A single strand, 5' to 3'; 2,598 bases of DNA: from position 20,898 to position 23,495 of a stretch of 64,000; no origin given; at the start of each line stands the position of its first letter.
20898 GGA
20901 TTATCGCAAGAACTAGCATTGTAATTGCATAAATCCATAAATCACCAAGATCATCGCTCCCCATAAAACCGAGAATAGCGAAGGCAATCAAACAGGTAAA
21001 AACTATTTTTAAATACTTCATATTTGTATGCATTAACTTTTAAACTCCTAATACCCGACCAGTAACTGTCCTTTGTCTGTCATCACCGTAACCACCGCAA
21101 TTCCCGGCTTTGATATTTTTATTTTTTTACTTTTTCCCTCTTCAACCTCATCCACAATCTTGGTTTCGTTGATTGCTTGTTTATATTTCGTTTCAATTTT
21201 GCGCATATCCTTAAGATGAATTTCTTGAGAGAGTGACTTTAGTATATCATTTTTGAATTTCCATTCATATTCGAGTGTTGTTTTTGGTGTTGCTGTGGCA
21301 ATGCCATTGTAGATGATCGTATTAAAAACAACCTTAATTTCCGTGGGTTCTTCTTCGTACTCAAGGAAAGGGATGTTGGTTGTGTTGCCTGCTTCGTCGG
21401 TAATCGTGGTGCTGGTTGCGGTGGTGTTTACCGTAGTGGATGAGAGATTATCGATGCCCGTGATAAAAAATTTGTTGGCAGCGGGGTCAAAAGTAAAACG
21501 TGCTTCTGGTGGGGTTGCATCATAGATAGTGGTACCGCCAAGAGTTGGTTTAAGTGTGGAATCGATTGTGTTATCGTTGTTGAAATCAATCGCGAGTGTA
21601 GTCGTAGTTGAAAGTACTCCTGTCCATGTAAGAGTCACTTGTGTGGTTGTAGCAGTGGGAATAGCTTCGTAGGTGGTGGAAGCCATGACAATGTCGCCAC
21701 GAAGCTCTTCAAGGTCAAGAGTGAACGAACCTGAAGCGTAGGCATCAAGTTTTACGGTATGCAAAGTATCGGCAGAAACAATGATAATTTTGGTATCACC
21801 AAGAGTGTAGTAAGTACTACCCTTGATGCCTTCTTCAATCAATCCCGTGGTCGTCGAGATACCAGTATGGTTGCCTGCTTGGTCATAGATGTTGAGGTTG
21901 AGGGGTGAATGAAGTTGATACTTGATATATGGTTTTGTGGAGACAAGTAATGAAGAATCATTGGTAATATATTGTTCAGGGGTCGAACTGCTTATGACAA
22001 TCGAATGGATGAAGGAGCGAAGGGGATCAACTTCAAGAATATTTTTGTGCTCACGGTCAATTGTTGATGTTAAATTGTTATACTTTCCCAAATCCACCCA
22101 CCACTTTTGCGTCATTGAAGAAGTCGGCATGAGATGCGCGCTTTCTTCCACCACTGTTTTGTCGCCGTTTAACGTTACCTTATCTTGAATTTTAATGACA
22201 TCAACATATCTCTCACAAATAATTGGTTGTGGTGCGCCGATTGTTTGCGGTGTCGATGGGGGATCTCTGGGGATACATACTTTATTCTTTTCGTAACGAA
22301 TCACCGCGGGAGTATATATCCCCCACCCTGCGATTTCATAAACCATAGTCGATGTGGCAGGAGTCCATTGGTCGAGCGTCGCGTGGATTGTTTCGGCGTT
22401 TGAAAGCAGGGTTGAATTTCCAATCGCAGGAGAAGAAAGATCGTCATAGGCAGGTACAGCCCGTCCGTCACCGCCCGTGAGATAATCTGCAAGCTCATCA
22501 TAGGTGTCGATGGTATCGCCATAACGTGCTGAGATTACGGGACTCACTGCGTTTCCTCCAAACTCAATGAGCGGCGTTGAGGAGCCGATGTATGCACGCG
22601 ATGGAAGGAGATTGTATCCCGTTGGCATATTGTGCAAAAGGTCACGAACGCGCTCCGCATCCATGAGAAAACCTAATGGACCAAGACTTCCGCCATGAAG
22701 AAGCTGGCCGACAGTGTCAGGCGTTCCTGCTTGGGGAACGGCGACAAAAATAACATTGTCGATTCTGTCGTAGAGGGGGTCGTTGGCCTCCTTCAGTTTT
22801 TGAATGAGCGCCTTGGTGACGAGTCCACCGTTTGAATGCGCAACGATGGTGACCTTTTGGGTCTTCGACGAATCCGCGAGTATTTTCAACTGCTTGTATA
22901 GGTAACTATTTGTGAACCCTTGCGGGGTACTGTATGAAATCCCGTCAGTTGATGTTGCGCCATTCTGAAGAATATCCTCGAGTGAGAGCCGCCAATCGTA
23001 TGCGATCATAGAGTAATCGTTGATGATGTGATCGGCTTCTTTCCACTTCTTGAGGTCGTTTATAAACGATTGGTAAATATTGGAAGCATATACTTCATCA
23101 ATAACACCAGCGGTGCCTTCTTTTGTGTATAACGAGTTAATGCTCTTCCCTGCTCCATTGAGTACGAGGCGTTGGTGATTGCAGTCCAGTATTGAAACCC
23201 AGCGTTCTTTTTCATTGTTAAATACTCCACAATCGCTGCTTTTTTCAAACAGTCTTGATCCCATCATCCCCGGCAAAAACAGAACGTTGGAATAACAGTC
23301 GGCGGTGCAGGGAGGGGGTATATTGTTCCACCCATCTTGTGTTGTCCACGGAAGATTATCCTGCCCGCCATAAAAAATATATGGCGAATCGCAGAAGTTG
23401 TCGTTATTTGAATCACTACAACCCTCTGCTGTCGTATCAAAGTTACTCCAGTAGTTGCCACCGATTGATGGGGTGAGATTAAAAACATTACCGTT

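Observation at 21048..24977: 1309-aa secreted beta-helix plus lipase-like protein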

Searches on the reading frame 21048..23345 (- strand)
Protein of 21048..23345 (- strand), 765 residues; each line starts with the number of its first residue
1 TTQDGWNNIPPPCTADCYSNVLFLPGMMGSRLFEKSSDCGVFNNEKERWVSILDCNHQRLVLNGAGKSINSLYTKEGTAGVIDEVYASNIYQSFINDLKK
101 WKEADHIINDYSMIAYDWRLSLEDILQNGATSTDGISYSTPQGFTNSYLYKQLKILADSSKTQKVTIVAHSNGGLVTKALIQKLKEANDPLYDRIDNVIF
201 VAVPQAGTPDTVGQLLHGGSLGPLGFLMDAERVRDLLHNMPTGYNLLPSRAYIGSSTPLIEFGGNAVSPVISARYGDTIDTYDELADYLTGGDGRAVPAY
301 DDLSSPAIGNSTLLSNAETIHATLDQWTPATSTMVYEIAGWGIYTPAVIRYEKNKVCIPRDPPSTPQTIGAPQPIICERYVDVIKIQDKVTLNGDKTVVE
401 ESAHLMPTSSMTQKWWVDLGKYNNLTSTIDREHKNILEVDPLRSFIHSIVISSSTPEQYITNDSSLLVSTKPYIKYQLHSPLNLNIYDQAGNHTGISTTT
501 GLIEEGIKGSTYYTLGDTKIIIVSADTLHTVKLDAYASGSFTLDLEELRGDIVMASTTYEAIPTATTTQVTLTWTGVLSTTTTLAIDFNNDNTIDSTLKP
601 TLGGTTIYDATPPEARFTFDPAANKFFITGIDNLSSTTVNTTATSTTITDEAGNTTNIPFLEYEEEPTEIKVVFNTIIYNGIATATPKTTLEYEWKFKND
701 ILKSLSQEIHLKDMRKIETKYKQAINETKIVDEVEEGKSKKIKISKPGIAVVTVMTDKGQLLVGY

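Call 10: find_homologous_proteins(query=window:21048-23345:-)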
Query window:21048-23345:- (765 aa): 1980 proteins with E <= 0.001 among 8000 candidates; the best 120 are listed.
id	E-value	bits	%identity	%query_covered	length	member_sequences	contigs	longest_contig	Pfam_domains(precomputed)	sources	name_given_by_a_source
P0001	0.0e+0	1726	100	100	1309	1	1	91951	PF13229.13,PF02450.22,PF24096.3,PF05048.20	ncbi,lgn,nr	ncbi:MAG: NosD domain-containing protein [bacterium]|nr:NosD domain-containing protein [bacterium]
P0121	0.0e+0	1308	76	98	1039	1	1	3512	PF02450.22,PF24096.3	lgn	-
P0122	0.0e+0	1289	75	98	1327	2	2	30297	PF02450.22,PF24096.3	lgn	-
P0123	0.0e+0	1282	75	98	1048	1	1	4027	PF02450.22,PF24096.3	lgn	-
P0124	0.0e+0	1184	69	98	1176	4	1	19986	PF02450.22,PF24096.3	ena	-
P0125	2.4e-284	963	59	98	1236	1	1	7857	PF02450.22,PF24096.3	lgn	-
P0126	2.9e-230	784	62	77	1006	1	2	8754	PF02450.22,PF18676.7,PF24096.3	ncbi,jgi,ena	-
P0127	2.9e-219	748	55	79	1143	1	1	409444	PF02450.22,PF24096.3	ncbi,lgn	-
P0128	7.7e-202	690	47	99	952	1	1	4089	PF02450.22,PF05990.19,PF24096.3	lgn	-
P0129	1.0e-199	683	44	97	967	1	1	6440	PF02450.22,PF24096.3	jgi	jgi:pimeloyl-ACP methyl ester carboxylesterase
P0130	7.9e-197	674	48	94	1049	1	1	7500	PF02450.22,PF24096.3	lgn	-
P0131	1.1e-194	667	46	99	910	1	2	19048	PF02450.22,PF24096.3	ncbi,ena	-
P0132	8.9e-188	644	44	98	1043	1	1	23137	PF02450.22,PF24096.3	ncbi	-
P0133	3.4e-187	642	45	99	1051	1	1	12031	PF13229.13,PF02450.22,PF24096.3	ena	-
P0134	4.5e-187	641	44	98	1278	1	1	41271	PF13229.13,PF02450.22,PF24096.3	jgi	-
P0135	1.4e-186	640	43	99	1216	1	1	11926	PF02450.22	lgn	-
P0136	1.8e-184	633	44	97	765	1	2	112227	PF02450.22,PF24096.3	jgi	jgi:pimeloyl-ACP methyl ester carboxylesterase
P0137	7.9e-184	631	43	99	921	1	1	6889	PF02450.22,PF05990.19,PF24096.3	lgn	-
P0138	2.2e-183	629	44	99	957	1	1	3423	PF02450.22,PF05990.19,PF24096.3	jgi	jgi:hypothetical protein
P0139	1.3e-181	623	44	98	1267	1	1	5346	PF02450.22,PF24096.3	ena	-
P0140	3.4e-178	612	44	98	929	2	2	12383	PF02450.22,PF24096.3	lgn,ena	-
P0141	5.5e-178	611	44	98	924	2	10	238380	PF02450.22,PF24096.3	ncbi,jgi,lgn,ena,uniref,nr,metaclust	ncbi:MAG: hypothetical protein A2845_05415 [Candidatus Lloydbacteria bacterium RIFCSPHIGHO2_01_FULL_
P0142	1.2e-177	610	44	99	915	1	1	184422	PF02450.22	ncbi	-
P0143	1.1e-176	607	41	98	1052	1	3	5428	PF02450.22,PF28492.1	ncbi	-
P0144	5.8e-176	605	41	99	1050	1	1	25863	PF02450.22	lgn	-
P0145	7.0e-176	605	42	98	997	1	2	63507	PF02450.22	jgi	jgi:pimeloyl-ACP methyl ester carboxylesterase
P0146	9.5e-176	604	43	99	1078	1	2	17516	PF02450.22,PF28492.1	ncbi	-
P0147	6.7e-175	601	44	99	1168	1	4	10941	PF02450.22,PF28492.1,PF24096.3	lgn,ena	-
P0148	6.9e-175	601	43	97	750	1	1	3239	PF02450.22,PF24096.3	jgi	jgi:pimeloyl-ACP methyl ester carboxylesterase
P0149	3.7e-172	592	41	100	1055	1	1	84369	PF02450.22,PF24096.3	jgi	jgi:hypothetical protein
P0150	1.1e-171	591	43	94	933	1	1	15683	PF02450.22,PF05990.19,PF24096.3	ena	-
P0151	3.2e-170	586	43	98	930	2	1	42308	PF02450.22,PF05990.19,PF24096.3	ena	-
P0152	5.4e-170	585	41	98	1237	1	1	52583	PF13229.13,PF02450.22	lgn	-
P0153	7.7e-169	581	41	99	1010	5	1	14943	PF02450.22,PF24096.3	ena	-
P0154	2.6e-168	579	40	98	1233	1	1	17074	PF02450.22,PF24096.3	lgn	-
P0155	2.9e-168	579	42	98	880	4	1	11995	PF02450.22,PF05990.19,PF24096.3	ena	-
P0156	5.7e-168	578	41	99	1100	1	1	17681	PF02450.22,PF24096.3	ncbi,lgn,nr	ncbi:MAG: hypothetical protein HY507_00620 [Candidatus Zambryskibacteria bacterium]|nr:hypothetical 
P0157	6.2e-168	578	41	99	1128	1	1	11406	PF02450.22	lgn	-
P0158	1.8e-167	577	42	99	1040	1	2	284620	PF02450.22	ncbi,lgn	-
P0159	3.7e-167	576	46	79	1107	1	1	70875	PF02450.22,PF24096.3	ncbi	-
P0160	1.6e-165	570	41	96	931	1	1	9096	PF02450.22,PF24096.3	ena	-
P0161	3.2e-165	569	46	79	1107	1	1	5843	PF02450.22,PF24096.3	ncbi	-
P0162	8.4e-165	568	43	85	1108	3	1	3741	PF02450.22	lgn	-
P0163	1.2e-164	567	41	98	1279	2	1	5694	PF02450.22,PF05990.19,PF24096.3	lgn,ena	-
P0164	2.3e-164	566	43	87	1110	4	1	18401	PF02450.22,PF24096.3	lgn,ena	-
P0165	2.9e-164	566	41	99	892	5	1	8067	PF02450.22,PF24096.3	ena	-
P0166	3.3e-164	566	43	90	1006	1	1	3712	PF02450.22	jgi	jgi:pimeloyl-ACP methyl ester carboxylesterase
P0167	4.2e-164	566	41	93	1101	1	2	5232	PF02450.22,PF24096.3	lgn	-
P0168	8.3e-164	565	48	78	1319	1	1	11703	PF02450.22,PF24096.3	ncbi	-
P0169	1.2e-163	564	49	77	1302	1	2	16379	PF02450.22,PF24096.3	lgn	-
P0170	1.7e-163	564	41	100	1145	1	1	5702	PF13229.13,PF02450.22,PF28492.1,PF24096.3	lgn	-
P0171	2.0e-163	563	41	98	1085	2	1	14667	PF02450.22,PF24096.3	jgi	-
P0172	2.4e-163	563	41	99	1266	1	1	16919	PF13229.13,PF02450.22,PF24096.3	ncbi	-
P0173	3.8e-163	562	41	99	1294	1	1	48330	PF02450.22,PF24096.3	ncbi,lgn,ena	-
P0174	4.5e-163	562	42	99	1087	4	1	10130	PF02450.22,PF24096.3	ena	-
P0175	4.1e-162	559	41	98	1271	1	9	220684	PF02450.22,PF24096.3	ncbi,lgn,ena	ncbi:MAG: alpha/beta hydrolase [Patescibacteria group bacterium]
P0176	5.4e-162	559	40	99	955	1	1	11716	PF02450.22,PF24096.3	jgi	jgi:pimeloyl-ACP methyl ester carboxylesterase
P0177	1.1e-161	558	40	98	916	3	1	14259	PF02450.22,PF24096.3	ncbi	-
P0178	1.3e-161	557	49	77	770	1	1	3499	PF02450.22,PF24096.3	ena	-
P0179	8.0e-161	555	39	99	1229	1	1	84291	PF02450.22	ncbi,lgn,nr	ncbi:MAG: hypothetical protein KIH67_001535 [Candidatus Moranbacteria bacterium]|nr:hypothetical pro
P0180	1.3e-160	554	42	98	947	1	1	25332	PF02450.22,PF24096.3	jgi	jgi:pimeloyl-ACP methyl ester carboxylesterase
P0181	1.7e-160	554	41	98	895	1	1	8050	PF02450.22,PF24096.3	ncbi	-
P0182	2.3e-160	553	41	99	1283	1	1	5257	PF02450.22,PF24096.3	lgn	-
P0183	2.3e-160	553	41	99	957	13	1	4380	PF02450.22,PF24096.3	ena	-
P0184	5.1e-160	552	44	87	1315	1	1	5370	PF02450.22,PF24096.3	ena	-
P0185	1.0e-159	551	42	91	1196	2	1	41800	PF13229.13,PF02450.22,PF24096.3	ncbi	ncbi:MAG TPA: right-handed parallel beta-helix repeat-containing protein, partial [Candidatus Paceib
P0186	4.9e-159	549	41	99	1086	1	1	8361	PF02450.22,PF24096.3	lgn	-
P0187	7.0e-159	548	40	99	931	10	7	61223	PF02450.22,PF24096.3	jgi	jgi:pimeloyl-ACP methyl ester carboxylesterase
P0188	1.7e-158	547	44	79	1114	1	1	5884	PF02450.22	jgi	jgi:pimeloyl-ACP methyl ester carboxylesterase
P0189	2.9e-158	546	41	98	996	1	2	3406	PF02450.22,PF24096.3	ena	-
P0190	3.6e-158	546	41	98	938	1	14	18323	PF02450.22,PF24096.3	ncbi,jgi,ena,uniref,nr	ncbi:MAG: hypothetical protein A3H52_03265 [Candidatus Zambryskibacteria bacterium RIFCSPLOWO2_02_FU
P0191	4.0e-158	546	41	98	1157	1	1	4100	PF02089.22,PF13229.13,PF02450.22,PF24096.3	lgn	-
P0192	5.1e-158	545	40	98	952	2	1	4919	PF02450.22,PF24096.3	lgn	-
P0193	1.8e-157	544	40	98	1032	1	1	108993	PF02450.22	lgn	-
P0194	2.6e-157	543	41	98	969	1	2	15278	PF02450.22,PF05990.19,PF24096.3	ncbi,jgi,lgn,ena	-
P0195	3.4e-157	543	40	98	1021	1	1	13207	PF16410.11,PF02450.22,PF24096.3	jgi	jgi:pimeloyl-ACP methyl ester carboxylesterase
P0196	7.5e-157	542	41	89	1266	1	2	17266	PF02450.22,PF28492.1,PF24096.3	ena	-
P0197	9.8e-157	541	39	99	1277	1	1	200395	PF02450.22,PF24096.3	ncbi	-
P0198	1.3e-156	541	39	99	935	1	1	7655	PF02450.22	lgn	-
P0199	2.3e-156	540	41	99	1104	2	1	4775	PF02450.22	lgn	-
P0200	6.3e-156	539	41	94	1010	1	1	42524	PF02450.22,PF24096.3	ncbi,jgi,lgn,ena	ncbi:MAG: alpha/beta hydrolase [Candidatus Paceibacterota bacterium]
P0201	3.4e-155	536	40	98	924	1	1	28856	PF02450.22,PF05990.19,PF24096.3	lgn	-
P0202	1.6e-154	534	40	99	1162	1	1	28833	PF02450.22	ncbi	-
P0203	2.1e-154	533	39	99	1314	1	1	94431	PF13229.13,PF02450.22,PF24096.3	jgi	jgi:pimeloyl-ACP methyl ester carboxylesterase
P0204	3.7e-154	533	42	98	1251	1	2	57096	PF02450.22,PF24096.3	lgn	-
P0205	5.8e-154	532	40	98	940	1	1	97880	PF02450.22,PF24096.3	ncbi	-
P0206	1.8e-153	530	39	98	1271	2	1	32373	PF02450.22,PF24096.3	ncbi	-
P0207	3.6e-153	529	44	81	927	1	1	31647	PF02450.22,PF24096.3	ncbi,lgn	-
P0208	1.0e-152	528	40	98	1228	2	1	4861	PF02450.22,PF24096.3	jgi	-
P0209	6.8e-152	525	39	98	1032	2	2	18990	PF02450.22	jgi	jgi:hypothetical protein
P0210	1.5e-151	524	39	98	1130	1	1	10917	PF02450.22,PF24096.3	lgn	-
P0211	2.6e-151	523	39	99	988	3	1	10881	PF02450.22,PF05990.19,PF24096.3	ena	-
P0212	3.7e-151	523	40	98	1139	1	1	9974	PF02450.22,PF24096.3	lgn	-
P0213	7.1e-151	522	40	98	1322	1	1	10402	PF02450.22,PF24096.3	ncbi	-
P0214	7.7e-151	522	39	100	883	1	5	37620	PF02450.22,PF05990.19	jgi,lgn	jgi:pimeloyl-ACP methyl ester carboxylesterase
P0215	1.1e-150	521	39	98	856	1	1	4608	PF02450.22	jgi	jgi:hypothetical protein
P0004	1.5e-150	521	41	100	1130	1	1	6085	PF13229.13,PF02450.22,PF24096.3,PF05048.20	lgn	-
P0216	2.0e-150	520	40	99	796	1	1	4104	PF02450.22,PF24096.3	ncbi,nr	ncbi:MAG: hypothetical protein Q8O88_06440, partial [bacterium]|nr:hypothetical protein [bacterium]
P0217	2.6e-150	520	40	95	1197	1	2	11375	PF02450.22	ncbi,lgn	-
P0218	8.2e-150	518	45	84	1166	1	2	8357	PF02450.22,PF24096.3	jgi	jgi:pimeloyl-ACP methyl ester carboxylesterase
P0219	3.7e-149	516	39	99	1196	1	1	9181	PF13229.13,PF02450.22,PF24096.3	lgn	-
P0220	7.8e-149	515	40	99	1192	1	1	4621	PF13229.13,PF02450.22,PF24096.3,PF05048.20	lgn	-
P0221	9.2e-149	515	40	93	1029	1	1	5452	PF02450.22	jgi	jgi:pimeloyl-ACP methyl ester carboxylesterase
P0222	1.8e-148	514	41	99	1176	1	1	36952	PF02450.22,PF24096.3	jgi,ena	-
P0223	1.9e-148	514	39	99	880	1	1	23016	PF02450.22,PF24096.3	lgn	-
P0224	2.1e-148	514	40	99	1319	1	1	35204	PF02450.22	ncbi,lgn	-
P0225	5.1e-148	512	45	80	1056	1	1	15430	PF02450.22,PF24096.3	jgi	jgi:hypothetical protein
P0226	6.4e-148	512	39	98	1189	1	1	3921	PF02450.22,PF05990.19,PF24096.3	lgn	-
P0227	8.0e-148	512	39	98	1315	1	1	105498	PF02450.22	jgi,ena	-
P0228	1.9e-147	510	40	97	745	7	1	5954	PF02450.22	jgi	jgi:pimeloyl-ACP methyl ester carboxylesterase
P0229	2.3e-147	510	39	98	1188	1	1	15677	PF02450.22,PF24096.3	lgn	-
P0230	3.6e-146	506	41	98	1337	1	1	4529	PF02450.22,PF24096.3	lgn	-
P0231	5.8e-146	506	41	98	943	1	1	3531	PF02450.22,PF24096.3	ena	-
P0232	1.3e-145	504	45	77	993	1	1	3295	PF02450.22,PF24096.3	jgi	jgi:hypothetical protein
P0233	1.2e-144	501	40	98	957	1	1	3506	PF02450.22,PF24096.3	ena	-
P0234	1.7e-144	501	39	98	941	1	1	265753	PF02450.22,PF05990.19,PF24096.3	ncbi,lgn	-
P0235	3.5e-144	500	41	98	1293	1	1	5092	PF13229.13,PF02450.22,PF24096.3,PF05048.20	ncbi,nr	ncbi:MAG: right-handed parallel beta-helix repeat-containing protein [Candidatus Yonathbacteria bact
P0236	4.7e-144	499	41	98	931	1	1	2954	PF02450.22,PF24096.3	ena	-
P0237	8.1e-144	498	41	98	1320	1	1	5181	PF02450.22,PF24096.3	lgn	-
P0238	2.1e-143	497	37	99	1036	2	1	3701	PF02450.22,PF05990.19,PF24096.3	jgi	-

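Call 21: find_related_loci(query=A2, collection=genome_contigs, flank=6000)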
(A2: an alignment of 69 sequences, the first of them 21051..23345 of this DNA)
Query A2 (765 aa) in genome_contigs; peptide patterns used: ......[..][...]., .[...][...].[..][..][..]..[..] (x = any residue, [..] = any of these).
600 stretches matched a pattern (row limit reached: there are more); 573 encode a relative of the query (tblastn E <= 1e-3); the best 80 are kept; 80 distinct loci.
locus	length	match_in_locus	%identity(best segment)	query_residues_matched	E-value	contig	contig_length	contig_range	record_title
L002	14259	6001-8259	75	13-765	0e+0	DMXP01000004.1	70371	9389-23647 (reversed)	MAG TPA_asm: Candidatus Yonathbacteria bacterium isolate UBA11698 contig_4763, whole genome shotgun sequence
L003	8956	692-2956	58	10-765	0e+0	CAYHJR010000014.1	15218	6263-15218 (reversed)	MAG TPA_asm: uncultured Candidatus Saccharibacteria bacterium isolate ERP119705_co13_491 genome assembly, contig: NODE_4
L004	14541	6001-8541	55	4-765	0e+0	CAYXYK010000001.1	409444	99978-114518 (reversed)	MAG TPA_asm: uncultured Candidatus Saccharibacteria bacterium isolate SRP170004_co1_45 genome assembly, contig: NODE_16_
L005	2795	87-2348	44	16-765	0e+0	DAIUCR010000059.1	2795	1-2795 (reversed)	MAG TPA_asm: Patescibacteria group bacterium isolate CTOTU11756 NODE_14728_length_2795_cov_8.857664, whole genome shotgu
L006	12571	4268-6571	44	13-765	0e+0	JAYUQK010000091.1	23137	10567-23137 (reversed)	MAG: Candidatus Lloydbacteria bacterium isolate GL114_DN_metabinner_11 GL114_DN_metabinner_11_90, whole genome shotgun s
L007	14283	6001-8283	44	10-765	0e+0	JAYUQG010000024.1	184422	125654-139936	MAG: bacterium isolate GL114_DN_metabat_102 GL114_DN_metabat_102_23, whole genome shotgun sequence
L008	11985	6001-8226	41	10-765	8e-172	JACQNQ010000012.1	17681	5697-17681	MAG: Candidatus Zambryskibacteria bacterium isolate NC_groundwater_1259_Ag_S-0.1um_40_87 S_p1_S3_coassembly_k141_491046,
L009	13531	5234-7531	39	11-765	4e-168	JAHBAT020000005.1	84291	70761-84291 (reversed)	MAG: Candidatus Moraniibacteriota bacterium isolate AQU-10 c_000000013043, whole genome shotgun sequence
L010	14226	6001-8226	41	14-765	2e-167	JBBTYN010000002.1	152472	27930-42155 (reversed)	MAG: Patescibacteria group bacterium isolate H41-bin112_1 H41_bin112_1_000000000002, whole genome shotgun sequence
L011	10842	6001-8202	41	19-765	2e-165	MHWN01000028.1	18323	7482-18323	MAG: Candidatus Zambryskibacteria bacterium RIFCSPLOWO2_02_FULL_39_26 rifcsplowo2_02_scaffold_9813, whole genome shotgun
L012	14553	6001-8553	44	13-765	6e-165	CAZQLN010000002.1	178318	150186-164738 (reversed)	MAG TPA_asm: uncultured Bdellovibrionales bacterium isolate SRP342105_co1_403 genome assembly, contig: NODE_86_length_17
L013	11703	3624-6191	48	9-765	9e-165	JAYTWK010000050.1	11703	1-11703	MAG: bacterium isolate GFS_5796 GFS_5796_49, whole genome shotgun sequence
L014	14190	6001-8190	41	11-730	1e-164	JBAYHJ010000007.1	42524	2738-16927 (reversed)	MAG: Candidatus Paceibacterota bacterium isolate SO_2016_GW1_147 scaffold01701_OW334_2016, whole genome shotgun sequence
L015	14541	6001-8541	46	13-765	2e-163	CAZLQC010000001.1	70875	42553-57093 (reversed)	MAG TPA_asm: uncultured Bdellovibrionales bacterium isolate SRP286056_co1_457 genome assembly, contig: NODE_320_length_7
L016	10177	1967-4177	39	13-759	4e-160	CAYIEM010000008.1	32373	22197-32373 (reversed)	MAG TPA_asm: uncultured Candidatus Saccharibacteria bacterium isolate ERP119705_co1_285 genome assembly, contig: NODE_12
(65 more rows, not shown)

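Call 28: predict_structure(alignment_id=A2)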
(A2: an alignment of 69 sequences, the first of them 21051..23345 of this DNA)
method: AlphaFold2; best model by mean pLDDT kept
length: 765 residues; sequences in the alignment: 69
mean_pLDDT: 92.0   pTM: 0.87
mean pLDDT of the five models: 92.0, 91.8, 90.9, 90.7, 90.6
residues with pLDDT >= 90: 622; 70-90: 104; 50-70: 31; < 50: 8
segments of 3 or more residues with pLDDT < 50: 1-8
pLDDT, mean of each block of 10 residues (from residue 1): 45 82 93 89 79 90 96 93 70 96 96 96 96 92 96 98 97 97 97 98 96 94 67 96 96 84 87 94 97 96 96 97 94 97 95 93 68 88 93 95 95 96 84 94 96 88 91 95 96 90 89 94 96 95 97 96 95 96 95 94 95 95 92 93 96 95 95 96 93 94 95 94 96 79 94 93 92
secondary structure, 60 per line:
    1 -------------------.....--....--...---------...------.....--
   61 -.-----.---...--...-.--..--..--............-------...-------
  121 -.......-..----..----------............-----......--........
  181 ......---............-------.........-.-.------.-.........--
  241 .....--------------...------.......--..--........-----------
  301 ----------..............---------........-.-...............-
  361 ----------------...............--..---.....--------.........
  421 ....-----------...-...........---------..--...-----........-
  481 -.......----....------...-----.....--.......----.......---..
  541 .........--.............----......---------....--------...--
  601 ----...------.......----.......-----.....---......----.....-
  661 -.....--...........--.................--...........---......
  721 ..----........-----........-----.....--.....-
elements in order (helices of 4 or more, strands of 3 or more residues): E20-24 E33-35 E45-47 H54-58 E72-74 H92-103 E111-113 H122-128 H148-159 E165-170 H173-186 H190-194 E195-201 H209-217 H230-238 H241-245 E260-262 H269-275 H282-289 H311-324 E334-341 E345-359 E377-391 H400-403 E412-418 H419-424 H440-450 E472-479 E482-488 E493-496 E503-505 E511-515 E518-524 E529-535 E539-549 E552-564 E569-574 E584-587 E596-598 E605-607 E614-620 E625-631 E637-641 E645-650 E655-659 E662-666 E669-679 E682-698 E701-711 E715-722 E727-734 E740-747 E753-757 E760-764
